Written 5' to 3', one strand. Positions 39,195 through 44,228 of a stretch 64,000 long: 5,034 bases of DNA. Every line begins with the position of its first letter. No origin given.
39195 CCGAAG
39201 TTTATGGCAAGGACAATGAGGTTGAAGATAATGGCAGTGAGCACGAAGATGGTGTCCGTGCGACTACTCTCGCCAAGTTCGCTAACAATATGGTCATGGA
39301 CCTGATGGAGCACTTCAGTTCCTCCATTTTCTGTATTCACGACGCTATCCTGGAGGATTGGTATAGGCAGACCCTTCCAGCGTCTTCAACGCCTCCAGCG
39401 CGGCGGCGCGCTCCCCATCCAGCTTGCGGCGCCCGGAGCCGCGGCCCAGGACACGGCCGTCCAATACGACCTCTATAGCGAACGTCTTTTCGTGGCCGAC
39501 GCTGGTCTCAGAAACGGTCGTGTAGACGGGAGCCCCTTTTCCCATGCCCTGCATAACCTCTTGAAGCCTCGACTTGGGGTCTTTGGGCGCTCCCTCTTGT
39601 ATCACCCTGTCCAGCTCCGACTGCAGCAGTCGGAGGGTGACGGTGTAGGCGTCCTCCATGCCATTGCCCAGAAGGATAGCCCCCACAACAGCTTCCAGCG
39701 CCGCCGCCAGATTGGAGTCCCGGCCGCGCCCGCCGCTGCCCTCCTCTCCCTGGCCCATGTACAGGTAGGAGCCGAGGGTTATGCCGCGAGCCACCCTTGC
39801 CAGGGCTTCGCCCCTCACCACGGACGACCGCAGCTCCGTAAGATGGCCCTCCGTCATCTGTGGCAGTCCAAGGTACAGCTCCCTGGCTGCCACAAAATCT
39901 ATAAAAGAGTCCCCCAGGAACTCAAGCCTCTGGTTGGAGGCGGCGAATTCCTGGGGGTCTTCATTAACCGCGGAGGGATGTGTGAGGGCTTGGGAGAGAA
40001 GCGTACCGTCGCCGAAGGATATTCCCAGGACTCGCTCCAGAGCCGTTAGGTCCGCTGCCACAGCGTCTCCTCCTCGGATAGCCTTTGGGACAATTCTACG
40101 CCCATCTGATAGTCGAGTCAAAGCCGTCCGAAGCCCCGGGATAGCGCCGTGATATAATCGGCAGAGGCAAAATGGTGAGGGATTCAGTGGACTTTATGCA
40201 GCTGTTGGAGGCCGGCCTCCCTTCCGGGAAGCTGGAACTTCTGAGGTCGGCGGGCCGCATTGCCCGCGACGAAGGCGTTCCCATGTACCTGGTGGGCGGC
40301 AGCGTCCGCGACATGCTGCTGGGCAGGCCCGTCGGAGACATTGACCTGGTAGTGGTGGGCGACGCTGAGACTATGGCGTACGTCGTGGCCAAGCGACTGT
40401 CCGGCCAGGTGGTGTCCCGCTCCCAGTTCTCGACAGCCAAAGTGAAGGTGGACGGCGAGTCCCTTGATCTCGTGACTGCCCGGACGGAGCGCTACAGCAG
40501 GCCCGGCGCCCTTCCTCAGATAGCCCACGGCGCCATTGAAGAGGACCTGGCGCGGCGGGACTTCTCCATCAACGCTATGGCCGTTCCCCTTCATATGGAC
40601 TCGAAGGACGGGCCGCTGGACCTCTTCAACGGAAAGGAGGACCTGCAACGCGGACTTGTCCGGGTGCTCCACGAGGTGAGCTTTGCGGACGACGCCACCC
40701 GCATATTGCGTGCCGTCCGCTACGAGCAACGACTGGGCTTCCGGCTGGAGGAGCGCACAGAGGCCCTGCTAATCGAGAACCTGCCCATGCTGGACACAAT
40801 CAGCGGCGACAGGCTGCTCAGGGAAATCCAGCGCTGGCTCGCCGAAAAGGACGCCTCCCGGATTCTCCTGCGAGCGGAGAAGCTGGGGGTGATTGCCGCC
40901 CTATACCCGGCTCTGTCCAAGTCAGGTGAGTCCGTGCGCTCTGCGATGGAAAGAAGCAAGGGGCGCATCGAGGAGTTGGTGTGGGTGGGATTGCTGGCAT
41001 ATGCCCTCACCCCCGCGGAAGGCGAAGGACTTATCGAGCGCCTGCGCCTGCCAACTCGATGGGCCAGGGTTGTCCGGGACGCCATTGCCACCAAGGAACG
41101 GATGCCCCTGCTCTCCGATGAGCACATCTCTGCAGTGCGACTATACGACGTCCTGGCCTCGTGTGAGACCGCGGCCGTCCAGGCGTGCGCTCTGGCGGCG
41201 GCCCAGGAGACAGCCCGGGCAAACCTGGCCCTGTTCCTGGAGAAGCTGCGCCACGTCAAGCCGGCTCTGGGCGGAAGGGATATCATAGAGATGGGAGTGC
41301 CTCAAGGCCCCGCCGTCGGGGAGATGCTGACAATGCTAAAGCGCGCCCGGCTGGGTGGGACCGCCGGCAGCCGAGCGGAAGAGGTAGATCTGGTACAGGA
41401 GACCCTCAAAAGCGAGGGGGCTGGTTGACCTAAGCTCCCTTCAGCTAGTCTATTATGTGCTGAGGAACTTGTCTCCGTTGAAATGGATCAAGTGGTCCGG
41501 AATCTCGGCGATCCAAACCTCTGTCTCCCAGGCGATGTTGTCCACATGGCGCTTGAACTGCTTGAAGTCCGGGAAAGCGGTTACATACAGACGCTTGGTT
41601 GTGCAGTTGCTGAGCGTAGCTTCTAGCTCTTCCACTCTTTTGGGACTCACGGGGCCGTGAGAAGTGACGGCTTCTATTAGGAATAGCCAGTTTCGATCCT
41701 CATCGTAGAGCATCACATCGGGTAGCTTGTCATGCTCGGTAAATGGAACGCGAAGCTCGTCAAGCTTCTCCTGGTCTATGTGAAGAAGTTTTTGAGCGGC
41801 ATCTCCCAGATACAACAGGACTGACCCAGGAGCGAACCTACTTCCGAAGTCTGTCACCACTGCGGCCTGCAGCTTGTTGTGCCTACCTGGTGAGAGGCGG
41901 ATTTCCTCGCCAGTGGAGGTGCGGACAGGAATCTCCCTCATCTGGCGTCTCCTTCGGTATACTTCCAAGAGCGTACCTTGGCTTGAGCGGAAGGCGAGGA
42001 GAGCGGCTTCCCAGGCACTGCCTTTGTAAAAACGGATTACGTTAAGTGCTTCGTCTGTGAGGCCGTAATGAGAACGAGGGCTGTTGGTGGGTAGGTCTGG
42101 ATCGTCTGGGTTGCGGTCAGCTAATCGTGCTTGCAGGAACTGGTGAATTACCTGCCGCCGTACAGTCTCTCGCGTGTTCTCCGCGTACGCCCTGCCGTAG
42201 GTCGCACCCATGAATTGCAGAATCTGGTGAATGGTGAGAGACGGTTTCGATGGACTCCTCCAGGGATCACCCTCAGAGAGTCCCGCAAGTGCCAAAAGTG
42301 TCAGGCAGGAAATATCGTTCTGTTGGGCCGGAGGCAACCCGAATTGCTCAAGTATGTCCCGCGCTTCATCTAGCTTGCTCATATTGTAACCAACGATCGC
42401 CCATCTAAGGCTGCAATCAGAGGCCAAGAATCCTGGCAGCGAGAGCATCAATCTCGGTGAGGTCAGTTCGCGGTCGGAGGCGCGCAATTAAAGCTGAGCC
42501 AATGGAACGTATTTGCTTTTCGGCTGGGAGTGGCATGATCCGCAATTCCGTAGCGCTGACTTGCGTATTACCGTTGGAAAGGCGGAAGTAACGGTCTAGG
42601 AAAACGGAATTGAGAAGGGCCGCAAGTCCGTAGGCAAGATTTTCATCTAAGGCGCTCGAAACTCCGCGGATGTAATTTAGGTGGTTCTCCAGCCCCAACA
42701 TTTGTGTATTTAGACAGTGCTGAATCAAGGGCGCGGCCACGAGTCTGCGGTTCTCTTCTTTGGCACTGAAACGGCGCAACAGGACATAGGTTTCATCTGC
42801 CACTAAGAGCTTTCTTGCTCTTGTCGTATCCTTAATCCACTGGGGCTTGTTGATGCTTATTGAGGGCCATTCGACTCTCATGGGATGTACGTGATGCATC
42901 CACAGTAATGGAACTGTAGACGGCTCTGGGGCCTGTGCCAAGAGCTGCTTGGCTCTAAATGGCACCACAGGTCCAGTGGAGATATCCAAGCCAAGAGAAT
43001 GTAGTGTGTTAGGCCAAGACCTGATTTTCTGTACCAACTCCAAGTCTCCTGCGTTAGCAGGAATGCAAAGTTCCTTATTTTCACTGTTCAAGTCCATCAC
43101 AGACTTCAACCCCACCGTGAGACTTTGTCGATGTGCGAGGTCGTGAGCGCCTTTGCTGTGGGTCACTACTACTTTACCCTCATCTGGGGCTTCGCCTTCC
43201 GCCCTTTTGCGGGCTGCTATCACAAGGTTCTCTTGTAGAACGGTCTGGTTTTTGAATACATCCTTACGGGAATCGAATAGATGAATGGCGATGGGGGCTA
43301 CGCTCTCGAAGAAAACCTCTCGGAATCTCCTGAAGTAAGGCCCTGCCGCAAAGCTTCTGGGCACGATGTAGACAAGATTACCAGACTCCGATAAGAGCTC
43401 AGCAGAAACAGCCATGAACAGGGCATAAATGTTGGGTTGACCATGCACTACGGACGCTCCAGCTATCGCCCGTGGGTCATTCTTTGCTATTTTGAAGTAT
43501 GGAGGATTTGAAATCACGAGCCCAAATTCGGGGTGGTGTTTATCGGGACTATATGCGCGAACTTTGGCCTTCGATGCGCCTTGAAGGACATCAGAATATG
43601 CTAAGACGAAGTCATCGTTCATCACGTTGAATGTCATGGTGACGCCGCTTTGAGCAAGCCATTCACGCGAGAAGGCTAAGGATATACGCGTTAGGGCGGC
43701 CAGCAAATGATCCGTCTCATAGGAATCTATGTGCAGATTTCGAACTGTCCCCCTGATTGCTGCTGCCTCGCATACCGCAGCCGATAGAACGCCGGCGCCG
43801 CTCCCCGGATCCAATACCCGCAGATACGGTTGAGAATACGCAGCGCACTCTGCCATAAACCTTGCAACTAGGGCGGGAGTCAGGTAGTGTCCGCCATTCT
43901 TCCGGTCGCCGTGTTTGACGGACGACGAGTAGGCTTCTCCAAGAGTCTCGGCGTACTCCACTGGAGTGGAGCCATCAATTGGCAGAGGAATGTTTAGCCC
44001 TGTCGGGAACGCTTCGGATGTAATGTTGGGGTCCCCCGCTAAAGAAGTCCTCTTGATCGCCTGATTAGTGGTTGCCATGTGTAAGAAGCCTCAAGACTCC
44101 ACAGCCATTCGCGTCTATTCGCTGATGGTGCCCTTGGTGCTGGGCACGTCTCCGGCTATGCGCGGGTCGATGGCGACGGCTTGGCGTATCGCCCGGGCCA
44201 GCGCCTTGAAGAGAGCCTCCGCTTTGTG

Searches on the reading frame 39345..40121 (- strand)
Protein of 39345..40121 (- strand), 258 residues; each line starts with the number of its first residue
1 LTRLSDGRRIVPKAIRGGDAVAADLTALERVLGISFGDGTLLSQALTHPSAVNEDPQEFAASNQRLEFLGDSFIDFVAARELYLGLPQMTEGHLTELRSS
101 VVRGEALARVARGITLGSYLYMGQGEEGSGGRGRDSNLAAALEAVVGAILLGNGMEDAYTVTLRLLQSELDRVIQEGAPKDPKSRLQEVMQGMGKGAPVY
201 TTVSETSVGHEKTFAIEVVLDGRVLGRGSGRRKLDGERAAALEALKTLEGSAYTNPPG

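Call 84: search_protein_families(library=pfam, proteins=[window:39345-40121:-], max_evalue=0.00001)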
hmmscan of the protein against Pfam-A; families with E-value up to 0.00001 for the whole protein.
window:39345-40121:- (258 aa): 3 families
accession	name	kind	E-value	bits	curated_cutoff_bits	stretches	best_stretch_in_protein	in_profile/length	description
PF14622.11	Ribonucleas_3_3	-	7e-29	101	35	1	39-165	2-123/128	Ribonuclease-III-like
PF00636.31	Ribonuclease_3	-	2.5e-19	70.4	27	1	64-154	1-102/102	Ribonuclease III domain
PF00035.32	dsrm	-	1.2e-13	51.9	23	1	182-248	1-66/66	Double-stranded RNA binding motif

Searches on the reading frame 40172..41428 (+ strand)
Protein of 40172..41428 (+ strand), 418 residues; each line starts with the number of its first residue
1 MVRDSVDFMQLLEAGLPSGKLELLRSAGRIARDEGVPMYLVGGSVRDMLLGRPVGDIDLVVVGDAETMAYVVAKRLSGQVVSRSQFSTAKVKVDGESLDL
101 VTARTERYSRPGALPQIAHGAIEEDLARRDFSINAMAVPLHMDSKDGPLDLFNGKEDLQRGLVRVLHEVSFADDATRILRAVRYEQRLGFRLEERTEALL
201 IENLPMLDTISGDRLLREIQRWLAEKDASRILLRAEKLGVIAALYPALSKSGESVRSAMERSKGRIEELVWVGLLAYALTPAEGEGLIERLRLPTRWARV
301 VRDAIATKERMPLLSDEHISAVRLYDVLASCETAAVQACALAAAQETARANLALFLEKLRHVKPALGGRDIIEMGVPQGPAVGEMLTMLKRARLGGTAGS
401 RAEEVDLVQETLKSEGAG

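Call 84: search_protein_families(library=pfam, proteins=[window:40172-41428:+], max_evalue=0.00001)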
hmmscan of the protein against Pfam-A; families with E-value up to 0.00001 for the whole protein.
window:40172-41428:+ (418 aa): 2 families
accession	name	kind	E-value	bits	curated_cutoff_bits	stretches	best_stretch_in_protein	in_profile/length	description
PF01743.26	PolyA_pol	-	1.7e-26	93.5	23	1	38-164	1-126/126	Poly A polymerase head domain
PF12627.12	PolyA_pol_RNAbd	-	4.1e-08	33.3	22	1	189-249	1-61/64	Probable RNA and SrmB- binding site of polymerase A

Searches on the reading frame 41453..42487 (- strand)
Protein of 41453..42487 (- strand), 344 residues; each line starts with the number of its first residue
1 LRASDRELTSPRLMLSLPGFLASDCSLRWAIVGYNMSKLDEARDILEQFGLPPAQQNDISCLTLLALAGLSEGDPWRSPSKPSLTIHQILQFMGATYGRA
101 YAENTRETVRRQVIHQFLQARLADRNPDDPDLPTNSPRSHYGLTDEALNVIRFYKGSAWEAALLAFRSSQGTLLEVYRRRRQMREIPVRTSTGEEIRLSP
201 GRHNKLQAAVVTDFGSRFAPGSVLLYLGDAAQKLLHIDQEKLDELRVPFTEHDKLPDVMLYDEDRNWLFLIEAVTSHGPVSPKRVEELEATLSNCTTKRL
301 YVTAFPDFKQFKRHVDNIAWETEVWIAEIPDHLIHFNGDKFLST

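Call 84: search_protein_families(library=pfam, proteins=[window:41453-42487:-], max_evalue=0.00001)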
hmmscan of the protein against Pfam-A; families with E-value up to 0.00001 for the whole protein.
window:41453-42487:- (344 aa): 2 families
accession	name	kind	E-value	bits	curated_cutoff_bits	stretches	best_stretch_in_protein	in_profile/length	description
PF06616.17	BsuBI_PstI_RE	-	7.4e-60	201.3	27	1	186-338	1-153/154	BsuBI/PstI restriction endonuclease domain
PF17728.7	BsuBI_PstI_RE_N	-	1.1e-43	148.9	27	1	36-175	1-140/140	BsuBI/PstI restriction endonuclease HTH domain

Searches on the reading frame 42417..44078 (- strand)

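Call 84: search_protein_families(library=pfam, proteins=[window:42417-44078:-], max_evalue=0.00001)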
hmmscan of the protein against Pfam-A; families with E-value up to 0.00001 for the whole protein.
window:42417-44078:- (553 aa): 1 family
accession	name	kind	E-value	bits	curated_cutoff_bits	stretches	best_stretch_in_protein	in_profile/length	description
PF07669.17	Eco57I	-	1.2e-13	52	25.3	1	180-275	70-171/171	Eco57I restriction-modification methylase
